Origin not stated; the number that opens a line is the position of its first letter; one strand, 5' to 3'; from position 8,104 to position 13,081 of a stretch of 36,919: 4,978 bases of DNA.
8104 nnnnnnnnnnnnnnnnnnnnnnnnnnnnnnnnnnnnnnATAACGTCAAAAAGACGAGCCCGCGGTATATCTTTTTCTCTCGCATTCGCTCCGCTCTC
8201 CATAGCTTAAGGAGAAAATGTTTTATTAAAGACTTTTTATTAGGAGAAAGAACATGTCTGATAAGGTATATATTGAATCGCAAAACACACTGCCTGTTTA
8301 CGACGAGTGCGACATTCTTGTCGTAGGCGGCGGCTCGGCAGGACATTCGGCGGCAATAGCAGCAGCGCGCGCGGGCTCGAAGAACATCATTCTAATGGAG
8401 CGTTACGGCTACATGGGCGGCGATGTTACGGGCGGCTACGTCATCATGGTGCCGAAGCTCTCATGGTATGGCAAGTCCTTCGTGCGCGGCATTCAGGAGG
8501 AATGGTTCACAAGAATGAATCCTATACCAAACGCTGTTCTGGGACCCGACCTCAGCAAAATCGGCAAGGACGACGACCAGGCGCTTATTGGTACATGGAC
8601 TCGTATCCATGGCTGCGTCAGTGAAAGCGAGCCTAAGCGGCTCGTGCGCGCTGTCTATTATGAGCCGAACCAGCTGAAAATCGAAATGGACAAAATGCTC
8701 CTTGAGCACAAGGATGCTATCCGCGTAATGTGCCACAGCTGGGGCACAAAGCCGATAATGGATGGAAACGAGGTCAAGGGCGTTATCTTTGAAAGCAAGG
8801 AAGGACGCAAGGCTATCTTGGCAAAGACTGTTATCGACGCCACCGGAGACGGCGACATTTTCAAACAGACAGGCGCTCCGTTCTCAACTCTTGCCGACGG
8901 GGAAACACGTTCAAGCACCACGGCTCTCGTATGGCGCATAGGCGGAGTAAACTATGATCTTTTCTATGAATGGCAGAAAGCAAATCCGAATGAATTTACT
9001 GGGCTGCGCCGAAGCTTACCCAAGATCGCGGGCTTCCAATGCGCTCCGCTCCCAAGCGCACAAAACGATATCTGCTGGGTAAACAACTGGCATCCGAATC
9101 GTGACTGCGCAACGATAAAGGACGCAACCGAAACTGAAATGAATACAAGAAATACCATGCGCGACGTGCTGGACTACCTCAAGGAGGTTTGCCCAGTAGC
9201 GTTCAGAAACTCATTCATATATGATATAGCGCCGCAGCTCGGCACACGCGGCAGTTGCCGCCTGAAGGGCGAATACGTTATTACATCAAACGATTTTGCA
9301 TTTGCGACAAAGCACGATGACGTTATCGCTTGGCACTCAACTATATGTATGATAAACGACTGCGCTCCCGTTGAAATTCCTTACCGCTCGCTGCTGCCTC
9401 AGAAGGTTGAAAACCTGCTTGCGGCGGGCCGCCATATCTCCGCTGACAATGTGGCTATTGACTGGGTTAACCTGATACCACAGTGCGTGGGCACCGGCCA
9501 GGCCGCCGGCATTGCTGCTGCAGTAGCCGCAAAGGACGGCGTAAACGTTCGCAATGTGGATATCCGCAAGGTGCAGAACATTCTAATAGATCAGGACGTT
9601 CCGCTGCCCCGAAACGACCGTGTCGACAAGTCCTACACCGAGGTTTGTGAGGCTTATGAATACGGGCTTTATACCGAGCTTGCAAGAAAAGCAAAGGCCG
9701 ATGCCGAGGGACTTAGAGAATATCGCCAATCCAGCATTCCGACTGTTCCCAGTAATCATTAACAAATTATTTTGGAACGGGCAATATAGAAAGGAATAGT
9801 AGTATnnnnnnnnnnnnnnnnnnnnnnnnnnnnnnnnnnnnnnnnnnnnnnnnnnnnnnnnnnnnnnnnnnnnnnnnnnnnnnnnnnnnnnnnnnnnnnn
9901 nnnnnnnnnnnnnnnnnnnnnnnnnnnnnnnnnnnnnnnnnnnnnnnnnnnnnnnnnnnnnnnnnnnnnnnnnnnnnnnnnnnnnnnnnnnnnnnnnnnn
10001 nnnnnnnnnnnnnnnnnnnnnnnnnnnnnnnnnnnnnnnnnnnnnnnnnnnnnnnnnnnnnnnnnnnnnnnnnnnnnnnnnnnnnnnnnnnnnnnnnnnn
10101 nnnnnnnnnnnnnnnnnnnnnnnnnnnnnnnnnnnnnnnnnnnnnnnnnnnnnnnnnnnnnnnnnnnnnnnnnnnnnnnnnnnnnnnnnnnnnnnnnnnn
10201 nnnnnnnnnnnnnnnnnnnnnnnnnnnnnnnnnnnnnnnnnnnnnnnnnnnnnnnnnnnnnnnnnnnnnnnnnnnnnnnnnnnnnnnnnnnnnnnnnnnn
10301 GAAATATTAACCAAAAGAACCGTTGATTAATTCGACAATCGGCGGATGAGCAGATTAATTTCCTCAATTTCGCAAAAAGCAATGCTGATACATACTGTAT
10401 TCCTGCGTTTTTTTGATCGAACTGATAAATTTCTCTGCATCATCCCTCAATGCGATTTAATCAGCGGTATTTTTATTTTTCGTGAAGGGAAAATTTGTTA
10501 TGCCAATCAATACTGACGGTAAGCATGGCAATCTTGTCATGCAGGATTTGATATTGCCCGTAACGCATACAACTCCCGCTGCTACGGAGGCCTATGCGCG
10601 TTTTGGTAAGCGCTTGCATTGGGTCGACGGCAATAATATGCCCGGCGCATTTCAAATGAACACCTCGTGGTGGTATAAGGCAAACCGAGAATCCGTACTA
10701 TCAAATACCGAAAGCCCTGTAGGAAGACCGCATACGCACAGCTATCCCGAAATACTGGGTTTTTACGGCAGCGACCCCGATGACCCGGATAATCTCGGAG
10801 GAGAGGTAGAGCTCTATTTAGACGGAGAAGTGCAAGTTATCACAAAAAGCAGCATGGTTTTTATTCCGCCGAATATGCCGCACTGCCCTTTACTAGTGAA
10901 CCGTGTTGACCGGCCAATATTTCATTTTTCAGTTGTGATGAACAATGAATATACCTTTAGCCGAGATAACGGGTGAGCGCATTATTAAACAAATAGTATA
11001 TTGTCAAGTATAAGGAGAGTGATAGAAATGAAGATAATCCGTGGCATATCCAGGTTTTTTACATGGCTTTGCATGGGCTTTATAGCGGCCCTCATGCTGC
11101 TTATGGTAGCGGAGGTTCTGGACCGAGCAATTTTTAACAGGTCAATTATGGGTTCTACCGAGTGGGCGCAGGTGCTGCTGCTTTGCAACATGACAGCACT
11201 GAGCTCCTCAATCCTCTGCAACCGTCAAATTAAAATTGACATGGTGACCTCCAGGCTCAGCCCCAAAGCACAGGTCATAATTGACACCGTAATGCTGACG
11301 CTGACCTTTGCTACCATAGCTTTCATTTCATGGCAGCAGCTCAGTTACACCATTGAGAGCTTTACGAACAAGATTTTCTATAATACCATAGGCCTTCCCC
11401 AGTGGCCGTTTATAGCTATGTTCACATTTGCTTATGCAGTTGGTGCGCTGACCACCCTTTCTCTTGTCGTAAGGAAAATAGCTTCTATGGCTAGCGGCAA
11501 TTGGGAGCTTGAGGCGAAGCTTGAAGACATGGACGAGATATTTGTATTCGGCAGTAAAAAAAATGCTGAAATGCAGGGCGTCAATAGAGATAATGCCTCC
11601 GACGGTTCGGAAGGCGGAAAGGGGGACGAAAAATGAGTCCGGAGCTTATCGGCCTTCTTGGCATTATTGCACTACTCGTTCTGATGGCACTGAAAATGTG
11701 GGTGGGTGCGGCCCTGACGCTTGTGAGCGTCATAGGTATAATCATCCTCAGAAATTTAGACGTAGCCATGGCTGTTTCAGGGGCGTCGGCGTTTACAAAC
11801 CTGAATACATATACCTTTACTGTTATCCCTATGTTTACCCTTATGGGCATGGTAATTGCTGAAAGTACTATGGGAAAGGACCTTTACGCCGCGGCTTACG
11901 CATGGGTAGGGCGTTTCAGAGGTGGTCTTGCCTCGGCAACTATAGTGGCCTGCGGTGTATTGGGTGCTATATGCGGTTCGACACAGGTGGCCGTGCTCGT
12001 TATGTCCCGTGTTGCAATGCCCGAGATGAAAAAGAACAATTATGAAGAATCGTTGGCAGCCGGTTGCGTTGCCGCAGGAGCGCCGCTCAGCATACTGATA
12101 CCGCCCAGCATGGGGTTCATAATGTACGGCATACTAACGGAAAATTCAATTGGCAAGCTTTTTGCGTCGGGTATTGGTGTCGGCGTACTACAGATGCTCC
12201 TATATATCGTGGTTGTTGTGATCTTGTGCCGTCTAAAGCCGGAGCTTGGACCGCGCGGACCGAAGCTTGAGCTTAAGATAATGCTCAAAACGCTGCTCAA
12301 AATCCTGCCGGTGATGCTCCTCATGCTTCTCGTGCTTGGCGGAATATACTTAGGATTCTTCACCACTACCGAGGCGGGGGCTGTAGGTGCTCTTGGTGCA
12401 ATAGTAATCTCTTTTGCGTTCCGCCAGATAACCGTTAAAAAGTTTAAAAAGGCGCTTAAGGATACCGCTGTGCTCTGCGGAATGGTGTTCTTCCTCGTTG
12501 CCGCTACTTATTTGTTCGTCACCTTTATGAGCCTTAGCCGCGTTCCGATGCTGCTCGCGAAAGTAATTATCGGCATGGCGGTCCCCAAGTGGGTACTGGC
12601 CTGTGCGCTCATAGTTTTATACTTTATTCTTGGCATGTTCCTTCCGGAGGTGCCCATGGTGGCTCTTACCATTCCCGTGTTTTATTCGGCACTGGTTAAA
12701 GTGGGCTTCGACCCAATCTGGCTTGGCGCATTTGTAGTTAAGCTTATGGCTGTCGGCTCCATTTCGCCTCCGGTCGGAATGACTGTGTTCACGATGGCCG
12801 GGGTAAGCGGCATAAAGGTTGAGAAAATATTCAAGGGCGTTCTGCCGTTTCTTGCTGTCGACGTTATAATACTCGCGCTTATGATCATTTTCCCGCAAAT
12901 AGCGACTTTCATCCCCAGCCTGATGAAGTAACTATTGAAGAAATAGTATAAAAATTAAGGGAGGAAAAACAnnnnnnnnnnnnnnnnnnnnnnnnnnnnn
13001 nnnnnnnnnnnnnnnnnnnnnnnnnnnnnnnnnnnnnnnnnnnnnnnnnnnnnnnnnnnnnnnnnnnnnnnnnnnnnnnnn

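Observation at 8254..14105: Unassigned FAD oxidoreductase, two metal cupins and a TRAP transporter appended to the phloroglucinol core: candidate undescribed feeder pathway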

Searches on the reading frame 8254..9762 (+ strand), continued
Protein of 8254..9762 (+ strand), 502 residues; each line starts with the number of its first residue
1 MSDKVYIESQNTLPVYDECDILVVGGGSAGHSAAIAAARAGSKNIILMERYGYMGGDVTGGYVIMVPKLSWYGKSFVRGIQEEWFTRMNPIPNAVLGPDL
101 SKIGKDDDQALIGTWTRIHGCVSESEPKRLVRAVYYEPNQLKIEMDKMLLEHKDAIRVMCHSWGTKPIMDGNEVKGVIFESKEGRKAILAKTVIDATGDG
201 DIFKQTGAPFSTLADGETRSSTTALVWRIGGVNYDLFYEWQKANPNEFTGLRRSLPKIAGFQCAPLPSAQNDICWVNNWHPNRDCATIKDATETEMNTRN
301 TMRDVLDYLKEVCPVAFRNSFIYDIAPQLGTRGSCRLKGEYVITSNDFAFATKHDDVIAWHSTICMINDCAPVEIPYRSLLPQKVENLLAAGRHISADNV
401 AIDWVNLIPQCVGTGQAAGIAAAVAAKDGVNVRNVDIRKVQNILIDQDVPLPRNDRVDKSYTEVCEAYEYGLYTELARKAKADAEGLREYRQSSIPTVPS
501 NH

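Call 75: search_protein_families(library=ncbifam, proteins=[L010:2653-4332:+, L010:1563-2378:+, L010:2393-2638:+, L010:564-1475:+], max_evalue=0.00001)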
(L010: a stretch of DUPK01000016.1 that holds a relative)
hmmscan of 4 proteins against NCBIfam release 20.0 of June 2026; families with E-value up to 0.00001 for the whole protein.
L010:2653-4332:+ (559 aa): 41 families (the best 25 are shown)
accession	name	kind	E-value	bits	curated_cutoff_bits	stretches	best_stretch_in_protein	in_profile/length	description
NF006131.0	PRK08275.1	equivalog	1.6e-58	198.4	587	1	8-547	7-552/577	fumarate reductase/succinate dehydrogenase flavoprotein subunit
NF005331.0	PRK06854.1-2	equivalog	1.1e-48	166.1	557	1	7-551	5-556/563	adenylyl-sulfate reductase subunit alpha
NF010374.0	PRK13800.1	equivalog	2.6e-40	138.5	1196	1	8-547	10-557/898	fumarate reductase/succinate dehydrogenase flavoprotein subunit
NF004724.0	PRK06069.1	subfamily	3.9e-40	137.6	826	2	10-234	4-238/577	succinate dehydrogenase/fumarate reductase flavoprotein subunit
NF004900.0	PRK06263.1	equivalog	1.2e-37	129.7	718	2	9-231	5-233/546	fumarate reductase (CoM/CoB) subunit TfrA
TIGR01812.1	sdhA_frdA_Gneg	subfamily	2.5e-37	128.6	567.3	2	13-232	1-227/568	succinate dehydrogenase or fumarate reductase, flavoprotein subunit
TIGR00551.1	nadB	equivalog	6.1e-33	114.3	452.75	1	12-520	3-489/489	L-aspartate oxidase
TIGR01816.1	sdhA_forward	equivalog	5.3e-30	104.1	727.35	2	12-232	3-236/584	succinate dehydrogenase flavoprotein subunit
NF042982.1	MFR_Fp_SdhA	equivalog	1.4e-29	103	1100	2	11-232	47-277/612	8-methylmenaquinol:fumarate reductase flavoprotein subunit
NF005867.0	PRK07804.1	equivalog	1.6e-29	102.6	639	1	11-542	18-539/548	L-aspartate oxidase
NF005037.0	PRK06452.1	equivalog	4.2e-29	101.5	862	2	10-233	4-235/566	succinate dehydrogenase flavoprotein subunit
NF006686.0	PRK09231.1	equivalog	5.4e-29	101.2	854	1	10-231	4-232/598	fumarate reductase (quinol) flavoprotein subunit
TIGR01176.1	fum_red_Fp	equivalog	4.1e-28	98.3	932.7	1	11-231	3-230/580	fumarate reductase (quinol) flavoprotein subunit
NF004613.0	PRK05945.1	equivalog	3.9e-26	91.8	824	2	11-262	3-267/575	succinate dehydrogenase/fumarate reductase flavoprotein subunit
NF006567.0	PRK09077.1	equivalog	4.5e-25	87.9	629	2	9-232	6-243/537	L-aspartate oxidase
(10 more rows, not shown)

L010:1563-2378:+ (271 aa): 1 family
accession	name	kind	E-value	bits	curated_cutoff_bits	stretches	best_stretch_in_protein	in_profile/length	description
NF047887.1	DHPGHylPhlG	equivalog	1e-31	110.2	600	1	14-265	28-287/293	2,4-diacetylphloroglucinol hydrolase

L010:2393-2638:+ (81 aa): 14 families
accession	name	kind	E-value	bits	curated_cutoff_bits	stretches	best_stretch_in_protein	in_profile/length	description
NF006221.0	PRK08348.1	subfamily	2.6e-10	40.1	124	1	3-68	34-98/136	NADH-plastoquinone oxidoreductase subunit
NF038196.1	ferrodoxin_EFR1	subfamily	1.7e-07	31.6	75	1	6-64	178-231/242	EFR1 family ferrodoxin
TIGR04395.1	cutC_activ_rSAM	equivalog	2.1e-07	30.6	360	1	4-70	45-111/309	choline TMA-lyase-activating enzyme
TIGR02494.1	PFLE_PFLC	subfamily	2.1e-07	30.5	174.35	1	3-69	38-104/293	glycyl-radical enzyme activating protein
NF005415.0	PRK06991.1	equivalog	2.4e-07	30.7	281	1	9-66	81-136/284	electron transport complex subunit RsxB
TIGR01944.1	rnfB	subfamily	3.3e-07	30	68.7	1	6-69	106-167/190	RnfABCDGE type electron transport complex subunit B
TIGR01971.1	NuoI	subfamily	2.4e-06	27.2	113.05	1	12-72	41-108/121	NADH-quinone oxidoreductase, chain I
NF040864.1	HgcB_ferredoxin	equivalog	2.8e-06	27.1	99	1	9-65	10-64/93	mercury methylation ferredoxin HgcB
NF045874.1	Vhu_polyferre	exception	3e-06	26.2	600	1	9-71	192-252/381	F420-non-reducing hydrogenase associated-polyferredoxin VhuB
NF009053.0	PRK12387.1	subfamily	4.1e-06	26.7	204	1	5-69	30-97/180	formate hydrogenlyase complex iron-sulfur subunit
NF003475.0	PRK05113.1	equivalog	4.6e-06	26.6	203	1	9-66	109-164/190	electron transport complex subunit RsxB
NF043069.1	T4HPD_activ_SAM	equivalog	6e-06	25.8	425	1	4-75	42-111/299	trans-4-hydroxy-L-proline dehydratase activase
NF004545.0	PRK05888.3-1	equivalog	7.7e-06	25.7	229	0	5-77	58-138/154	NADH-quinone oxidoreductase subunit NuoI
NF043039.1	HgcAB_like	equivalog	8.2e-06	25.6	285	1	4-62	291-349/350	HgcAB-like fusion protein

L010:564-1475:+ (303 aa): 49 families (the best 25 are shown)
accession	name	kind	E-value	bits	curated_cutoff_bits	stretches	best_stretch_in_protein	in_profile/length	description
NF007439.0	PRK09986.1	equivalog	2.6e-43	148.5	290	1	6-285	12-288/296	LysR family transcriptional regulator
NF045775.1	acetoin_reg_AlsR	exception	4.4e-38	131.4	430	1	4-287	4-284/290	acetoin biosynthesis transcriptional regulator AlsR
NF047520.1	trans_act_CidR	equivalog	2.5e-35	122.1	415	1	1-247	1-241/292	cidABC operon transcriptional activator CidR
TIGR03339.1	phn_lysR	subfamily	3.8e-35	121.5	341.1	1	5-268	1-254/279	aminoethylphosphonate catabolism associated LysR family transcriptional regulator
NF053705.1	TransRegGltCGpos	equivalog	5e-35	121.2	350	1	1-259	1-254/300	glutamate biosynthesis transcriptional regulator GltC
NF009327.0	PRK12684.1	subfamily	4.1e-29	101.8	402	1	1-248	1-245/313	CysB family HTH-type transcriptional regulator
NF040786.1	LysR_Sec_metab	equivalog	3.1e-27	95.4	250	1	1-253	1-252/298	selenium metabolism-associated LysR family transcriptional regulator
NF008416.0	PRK11242.1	equivalog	9.7e-27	94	277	1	3-225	3-219/300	transcriptional regulator CynR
NF007385.0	PRK09906.1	equivalog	4.7e-26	91.6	356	1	3-262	3-259/296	DNA-binding transcriptional regulator HcaR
NF009326.0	PRK12681.1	equivalog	6.5e-25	88.3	436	1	12-248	13-245/324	HTH-type transcriptional regulator CysB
NF058504.1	TransRegCcpCBac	equivalog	2.7e-22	79.5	400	1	1-178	1-171/287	transcriptional regulator CcpC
NF045990.1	TransRegCbbRRhodb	equivalog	4.5e-21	75.2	450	1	5-250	10-251/304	LysR family regulator CbbR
NF008352.0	PRK11139.1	subfamily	6.1e-21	74.8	288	1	6-190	11-185/305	transcriptional regulator GcvA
NF008722.0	PRK11716.1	equivalog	5.3e-20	71.6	246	1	1-190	1-187/293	HTH-type transcriptional activator IlvY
NF047354.1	trans_reg_GltC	equivalog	6.9e-19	68.5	300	1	1-214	1-211/290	glutamate biosynthesis transcriptional regulator GltC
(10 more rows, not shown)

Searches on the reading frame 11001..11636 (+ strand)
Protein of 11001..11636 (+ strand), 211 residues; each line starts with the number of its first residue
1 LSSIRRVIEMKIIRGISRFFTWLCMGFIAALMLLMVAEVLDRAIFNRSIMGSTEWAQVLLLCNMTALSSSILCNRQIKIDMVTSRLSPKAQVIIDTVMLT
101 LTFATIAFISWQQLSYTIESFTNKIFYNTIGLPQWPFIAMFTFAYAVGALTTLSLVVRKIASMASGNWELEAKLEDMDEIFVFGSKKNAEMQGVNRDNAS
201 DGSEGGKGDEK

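Call 4: search_protein_families(library=pfam, proteins=[window:11001-11636:+])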
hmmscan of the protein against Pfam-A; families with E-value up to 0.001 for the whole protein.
window:11001-11636:+ (211 aa): 1 family
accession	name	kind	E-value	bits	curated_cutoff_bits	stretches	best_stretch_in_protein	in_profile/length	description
PF04290.18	DctQ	-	7.5e-13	49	28.3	1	31-160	1-130/132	Tripartite ATP-independent periplasmic transporters, DctQ component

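Call 6: search_protein_families(library=ncbifam, proteins=[window:11001-11636:+], max_evalue=0.01)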
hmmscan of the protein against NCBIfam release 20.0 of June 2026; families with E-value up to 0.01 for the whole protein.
window:11001-11636:+ (211 aa): 0 families

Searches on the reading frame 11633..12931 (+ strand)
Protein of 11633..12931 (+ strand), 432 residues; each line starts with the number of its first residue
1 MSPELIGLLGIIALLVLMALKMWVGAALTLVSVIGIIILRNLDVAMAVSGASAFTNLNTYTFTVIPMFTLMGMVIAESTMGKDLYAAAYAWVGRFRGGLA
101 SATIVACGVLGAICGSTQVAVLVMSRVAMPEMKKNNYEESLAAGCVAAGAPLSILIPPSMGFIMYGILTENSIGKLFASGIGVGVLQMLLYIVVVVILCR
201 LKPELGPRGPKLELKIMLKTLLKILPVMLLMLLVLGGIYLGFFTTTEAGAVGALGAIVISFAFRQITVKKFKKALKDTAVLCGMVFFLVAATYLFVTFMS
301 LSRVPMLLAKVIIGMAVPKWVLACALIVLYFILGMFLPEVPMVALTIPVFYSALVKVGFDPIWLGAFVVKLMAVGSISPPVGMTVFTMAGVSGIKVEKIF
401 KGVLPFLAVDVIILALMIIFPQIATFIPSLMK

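Call 4: search_protein_families(library=pfam, proteins=[window:11633-12931:+])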
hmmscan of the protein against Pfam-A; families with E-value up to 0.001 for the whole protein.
window:11633-12931:+ (432 aa): 1 family
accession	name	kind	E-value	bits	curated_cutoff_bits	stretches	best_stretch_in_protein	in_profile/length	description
PF06808.19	DctM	-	5.3e-87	292.8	23.8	1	11-423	1-413/413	Tripartite ATP-independent periplasmic transporter, DctM component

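Call 6: search_protein_families(library=ncbifam, proteins=[window:11633-12931:+], max_evalue=0.01)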
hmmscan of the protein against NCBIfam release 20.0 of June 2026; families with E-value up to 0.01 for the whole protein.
window:11633-12931:+ (432 aa): 3 families
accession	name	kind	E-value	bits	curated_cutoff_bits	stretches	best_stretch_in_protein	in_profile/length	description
TIGR00786.1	dctM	subfamily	3.7e-83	279.5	268.45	1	22-428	2-405/405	TRAP transporter large permease subunit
NF011634.1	PRK15060.1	equivalog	3.7e-36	125.1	800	1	10-424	6-417/425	2,3-diketo-L-gulonate TRAP transporter large permease YiaN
TIGR02123.1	TRAP_fused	subfamily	2.8e-17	62.7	320.65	1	45-420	151-530/615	TRAP transporter fused permease subunit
